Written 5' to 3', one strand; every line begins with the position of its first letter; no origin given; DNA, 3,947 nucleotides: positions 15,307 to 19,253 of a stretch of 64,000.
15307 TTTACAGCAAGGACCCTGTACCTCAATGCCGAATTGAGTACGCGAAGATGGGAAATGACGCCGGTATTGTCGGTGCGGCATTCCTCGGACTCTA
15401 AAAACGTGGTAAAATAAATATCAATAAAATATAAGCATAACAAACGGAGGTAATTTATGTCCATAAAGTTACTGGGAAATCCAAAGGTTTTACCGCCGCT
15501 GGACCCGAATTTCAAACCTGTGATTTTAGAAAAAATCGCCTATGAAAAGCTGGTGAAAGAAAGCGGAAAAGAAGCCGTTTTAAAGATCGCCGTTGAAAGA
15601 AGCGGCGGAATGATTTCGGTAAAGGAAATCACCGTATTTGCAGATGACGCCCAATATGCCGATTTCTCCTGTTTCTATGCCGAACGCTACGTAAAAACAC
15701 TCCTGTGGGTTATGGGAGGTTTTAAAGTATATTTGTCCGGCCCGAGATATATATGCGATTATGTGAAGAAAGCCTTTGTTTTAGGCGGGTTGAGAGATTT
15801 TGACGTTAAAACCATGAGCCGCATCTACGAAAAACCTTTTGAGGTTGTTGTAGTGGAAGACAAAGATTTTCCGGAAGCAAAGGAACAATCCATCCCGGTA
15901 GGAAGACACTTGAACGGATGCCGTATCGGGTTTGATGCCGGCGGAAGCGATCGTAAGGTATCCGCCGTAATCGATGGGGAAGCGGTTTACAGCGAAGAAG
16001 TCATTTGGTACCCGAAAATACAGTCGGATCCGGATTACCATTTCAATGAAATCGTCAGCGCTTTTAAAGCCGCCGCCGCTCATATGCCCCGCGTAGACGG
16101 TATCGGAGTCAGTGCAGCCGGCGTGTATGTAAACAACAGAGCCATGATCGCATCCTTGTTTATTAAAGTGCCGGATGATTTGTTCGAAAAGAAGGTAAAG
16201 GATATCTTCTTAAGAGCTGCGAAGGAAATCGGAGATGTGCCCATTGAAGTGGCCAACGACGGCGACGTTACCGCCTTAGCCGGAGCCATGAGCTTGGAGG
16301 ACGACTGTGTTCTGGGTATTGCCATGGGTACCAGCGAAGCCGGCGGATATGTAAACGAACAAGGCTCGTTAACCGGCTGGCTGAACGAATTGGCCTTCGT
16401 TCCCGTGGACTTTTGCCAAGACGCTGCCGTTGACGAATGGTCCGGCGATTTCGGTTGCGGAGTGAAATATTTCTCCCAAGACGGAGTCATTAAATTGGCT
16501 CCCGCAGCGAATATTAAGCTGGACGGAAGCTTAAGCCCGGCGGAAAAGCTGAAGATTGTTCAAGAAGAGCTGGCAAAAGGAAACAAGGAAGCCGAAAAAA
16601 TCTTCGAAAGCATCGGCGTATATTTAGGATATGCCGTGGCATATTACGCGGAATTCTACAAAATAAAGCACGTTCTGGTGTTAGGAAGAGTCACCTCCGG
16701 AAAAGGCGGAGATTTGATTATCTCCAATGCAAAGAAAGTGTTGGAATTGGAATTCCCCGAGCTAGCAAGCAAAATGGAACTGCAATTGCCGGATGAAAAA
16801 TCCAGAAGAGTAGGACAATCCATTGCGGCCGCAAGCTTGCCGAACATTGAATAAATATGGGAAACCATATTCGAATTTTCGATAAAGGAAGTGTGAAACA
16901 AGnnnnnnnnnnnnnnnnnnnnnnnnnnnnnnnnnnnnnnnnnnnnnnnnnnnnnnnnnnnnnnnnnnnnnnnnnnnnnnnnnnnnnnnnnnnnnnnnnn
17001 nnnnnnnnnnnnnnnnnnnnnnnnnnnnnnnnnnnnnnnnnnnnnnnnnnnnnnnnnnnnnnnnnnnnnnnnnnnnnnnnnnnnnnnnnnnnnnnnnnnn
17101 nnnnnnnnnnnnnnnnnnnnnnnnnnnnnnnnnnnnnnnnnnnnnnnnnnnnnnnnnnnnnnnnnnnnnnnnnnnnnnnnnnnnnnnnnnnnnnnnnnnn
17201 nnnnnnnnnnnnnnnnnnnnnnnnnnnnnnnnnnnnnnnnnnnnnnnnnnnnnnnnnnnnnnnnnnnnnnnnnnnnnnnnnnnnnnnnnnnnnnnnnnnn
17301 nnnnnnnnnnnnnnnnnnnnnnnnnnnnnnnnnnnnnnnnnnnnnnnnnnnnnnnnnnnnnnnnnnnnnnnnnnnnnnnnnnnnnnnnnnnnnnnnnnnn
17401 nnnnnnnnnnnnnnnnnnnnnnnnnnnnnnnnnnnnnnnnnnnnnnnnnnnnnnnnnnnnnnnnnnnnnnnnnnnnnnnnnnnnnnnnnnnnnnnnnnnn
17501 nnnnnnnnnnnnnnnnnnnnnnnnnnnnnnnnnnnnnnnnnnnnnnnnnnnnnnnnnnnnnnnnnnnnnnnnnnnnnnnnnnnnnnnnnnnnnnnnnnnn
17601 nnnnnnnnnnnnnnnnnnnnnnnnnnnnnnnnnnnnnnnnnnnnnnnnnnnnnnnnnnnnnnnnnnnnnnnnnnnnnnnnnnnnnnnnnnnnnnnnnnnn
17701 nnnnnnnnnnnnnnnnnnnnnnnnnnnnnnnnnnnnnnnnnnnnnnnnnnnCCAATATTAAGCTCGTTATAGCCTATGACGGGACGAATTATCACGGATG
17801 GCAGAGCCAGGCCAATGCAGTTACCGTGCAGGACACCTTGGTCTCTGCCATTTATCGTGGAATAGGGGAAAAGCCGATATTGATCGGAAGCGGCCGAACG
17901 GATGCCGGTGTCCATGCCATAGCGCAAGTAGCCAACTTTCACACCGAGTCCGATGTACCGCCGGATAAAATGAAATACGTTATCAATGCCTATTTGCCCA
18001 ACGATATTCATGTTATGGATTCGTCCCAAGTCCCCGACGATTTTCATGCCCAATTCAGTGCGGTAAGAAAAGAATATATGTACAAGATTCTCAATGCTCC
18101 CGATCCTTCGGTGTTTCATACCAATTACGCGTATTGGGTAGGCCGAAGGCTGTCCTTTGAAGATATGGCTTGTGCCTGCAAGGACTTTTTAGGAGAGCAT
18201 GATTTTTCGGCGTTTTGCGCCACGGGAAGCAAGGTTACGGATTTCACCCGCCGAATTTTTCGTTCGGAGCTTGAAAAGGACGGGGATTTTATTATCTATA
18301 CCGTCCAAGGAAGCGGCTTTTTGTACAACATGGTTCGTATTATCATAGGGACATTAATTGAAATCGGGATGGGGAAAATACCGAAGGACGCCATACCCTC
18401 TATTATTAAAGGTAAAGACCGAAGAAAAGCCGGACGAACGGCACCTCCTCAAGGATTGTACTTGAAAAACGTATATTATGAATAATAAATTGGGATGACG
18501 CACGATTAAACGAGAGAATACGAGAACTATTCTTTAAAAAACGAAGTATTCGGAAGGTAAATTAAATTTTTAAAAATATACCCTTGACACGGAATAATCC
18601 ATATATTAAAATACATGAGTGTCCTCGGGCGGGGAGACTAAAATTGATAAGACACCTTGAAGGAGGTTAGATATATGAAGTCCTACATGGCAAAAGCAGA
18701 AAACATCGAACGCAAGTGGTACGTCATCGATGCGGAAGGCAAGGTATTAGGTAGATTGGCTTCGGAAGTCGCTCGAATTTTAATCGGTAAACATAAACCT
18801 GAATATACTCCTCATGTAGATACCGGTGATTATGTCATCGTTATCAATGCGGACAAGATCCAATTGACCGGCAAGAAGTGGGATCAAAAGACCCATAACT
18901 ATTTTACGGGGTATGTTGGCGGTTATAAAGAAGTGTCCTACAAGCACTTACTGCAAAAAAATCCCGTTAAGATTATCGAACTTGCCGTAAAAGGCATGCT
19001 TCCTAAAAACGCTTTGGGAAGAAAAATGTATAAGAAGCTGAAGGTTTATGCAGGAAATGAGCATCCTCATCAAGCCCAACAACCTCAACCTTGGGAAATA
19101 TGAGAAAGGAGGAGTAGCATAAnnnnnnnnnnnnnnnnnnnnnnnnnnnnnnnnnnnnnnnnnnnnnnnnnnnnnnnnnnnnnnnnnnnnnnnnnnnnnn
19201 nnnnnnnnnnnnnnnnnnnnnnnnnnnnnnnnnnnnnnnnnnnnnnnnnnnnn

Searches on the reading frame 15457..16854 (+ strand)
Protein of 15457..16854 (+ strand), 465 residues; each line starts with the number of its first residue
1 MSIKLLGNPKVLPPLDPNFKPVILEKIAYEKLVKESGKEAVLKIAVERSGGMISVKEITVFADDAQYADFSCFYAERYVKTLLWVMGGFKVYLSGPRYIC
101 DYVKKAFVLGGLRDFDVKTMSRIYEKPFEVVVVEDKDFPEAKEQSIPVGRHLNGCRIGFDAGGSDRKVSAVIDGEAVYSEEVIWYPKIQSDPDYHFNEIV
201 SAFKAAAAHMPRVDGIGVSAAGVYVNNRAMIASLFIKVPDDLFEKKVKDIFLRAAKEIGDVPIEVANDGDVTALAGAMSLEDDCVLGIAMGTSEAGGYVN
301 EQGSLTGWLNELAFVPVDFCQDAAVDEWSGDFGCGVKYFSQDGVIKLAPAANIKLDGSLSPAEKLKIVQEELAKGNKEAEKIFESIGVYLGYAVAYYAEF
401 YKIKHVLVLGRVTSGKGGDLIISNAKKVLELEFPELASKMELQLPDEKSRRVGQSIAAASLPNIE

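Call 66: find_related_loci(query=window:15457-16854:+, collection=genome_contigs, flank=100)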
Query window:15457-16854:+ (465 aa) in genome_contigs; peptide patterns used: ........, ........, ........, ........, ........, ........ (x = any residue, [..] = any of these).
242 stretches matched a pattern; 50 encode a relative of the query (tblastn E <= 1e-3); 50 distinct loci.
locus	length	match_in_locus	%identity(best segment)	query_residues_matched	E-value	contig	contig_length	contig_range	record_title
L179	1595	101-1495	83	1-465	0e+0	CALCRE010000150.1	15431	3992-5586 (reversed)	MAG TPA_asm: uncultured Clostridia bacterium isolate SRR1561991_bin.39_CONCOCT_v1.1_MAG genome assembly, contig: ERZ7240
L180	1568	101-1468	64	9-464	0e+0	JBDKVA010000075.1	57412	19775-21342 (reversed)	MAG: Clostridiaceae bacterium isolate 8_bin.75 c_000000472406, whole genome shotgun sequence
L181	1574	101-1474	62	8-465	0e+0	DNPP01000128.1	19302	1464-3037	MAG TPA_asm: Bacillota bacterium isolate UBA8346 contig_7212, whole genome shotgun sequence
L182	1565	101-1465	62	10-465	0e+0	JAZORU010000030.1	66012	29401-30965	MAG: Eubacteriales bacterium isolate T1900045550_YK20190244.MAGScoT_cleanbin_000055 SGB_7874_k141_2778773, whole genome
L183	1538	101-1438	58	12-465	2e-178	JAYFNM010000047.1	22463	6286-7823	MAG: Oscillospiraceae bacterium isolate 3L_19 c_3L_000000066806, whole genome shotgun sequence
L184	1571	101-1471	59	1-462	2e-178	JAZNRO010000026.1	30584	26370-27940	MAG: Eubacteriales bacterium isolate T1900044816_TS20190282.MAGScoT_cleanbin_000007 SGB_2813_k141_251687, whole genome s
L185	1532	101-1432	59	13-464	6e-177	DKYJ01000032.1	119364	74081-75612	MAG TPA_asm: Clostridiales bacterium UBA7103 UBA7103_contig_4255, whole genome shotgun sequence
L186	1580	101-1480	57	6-465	4e-179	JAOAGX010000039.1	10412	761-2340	MAG: Armatimonadota bacterium isolate SKW42 NODE_38_2_edited, whole genome shotgun sequence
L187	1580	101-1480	56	6-465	4e-178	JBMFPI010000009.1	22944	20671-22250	MAG: Armatimonadota bacterium isolate KM4338-59 NODE_9_length_22944_cov_3.150872, whole genome shotgun sequence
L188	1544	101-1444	58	10-465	3e-175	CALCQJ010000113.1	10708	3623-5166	MAG TPA_asm: uncultured Clostridia bacterium isolate SRR1562005_bin.138_CONCOCT_v1.1_MAG genome assembly, contig: ERZ724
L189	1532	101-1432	58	13-464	1e-174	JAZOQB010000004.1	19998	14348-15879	MAG: Eubacteriales bacterium isolate T1900045570_YK20190264.MAGScoT_cleanbin_000002 SGB_7970_k141_2763650, whole genome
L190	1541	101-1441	58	10-464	1e-177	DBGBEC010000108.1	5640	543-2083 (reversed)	MAG TPA_asm: Candidatus Limivicinus sp. isolate MAG7739 contig108, whole genome shotgun sequence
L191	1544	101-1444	59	10-465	7e-174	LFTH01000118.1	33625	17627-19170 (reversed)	MAG: Clostridiales bacterium DTU033 scaffold614, whole genome shotgun sequence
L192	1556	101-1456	57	10-465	6e-174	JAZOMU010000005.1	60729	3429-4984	MAG: Christensenellaceae bacterium isolate T1900045645_YK20190339.MAGScoT_cleanbin_000005 SGB_8158_k141_2066113, whole g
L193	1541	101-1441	60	10-464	5e-174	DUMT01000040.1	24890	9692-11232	MAG TPA_asm: Clostridiales bacterium isolate AS04akNAM_92 9035_AS04, whole genome shotgun sequence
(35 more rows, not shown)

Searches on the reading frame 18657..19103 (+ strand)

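Call 35: search_protein_families(library=pfam, proteins=[window:18657-19103:+])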
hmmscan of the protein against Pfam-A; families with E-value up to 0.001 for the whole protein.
window:18657-19103:+ (148 aa): 1 family
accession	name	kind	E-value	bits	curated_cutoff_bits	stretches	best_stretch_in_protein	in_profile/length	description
PF00572.24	Ribosomal_L13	-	2.2e-50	170.2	23.8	1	19-137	1-119/119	Ribosomal protein L13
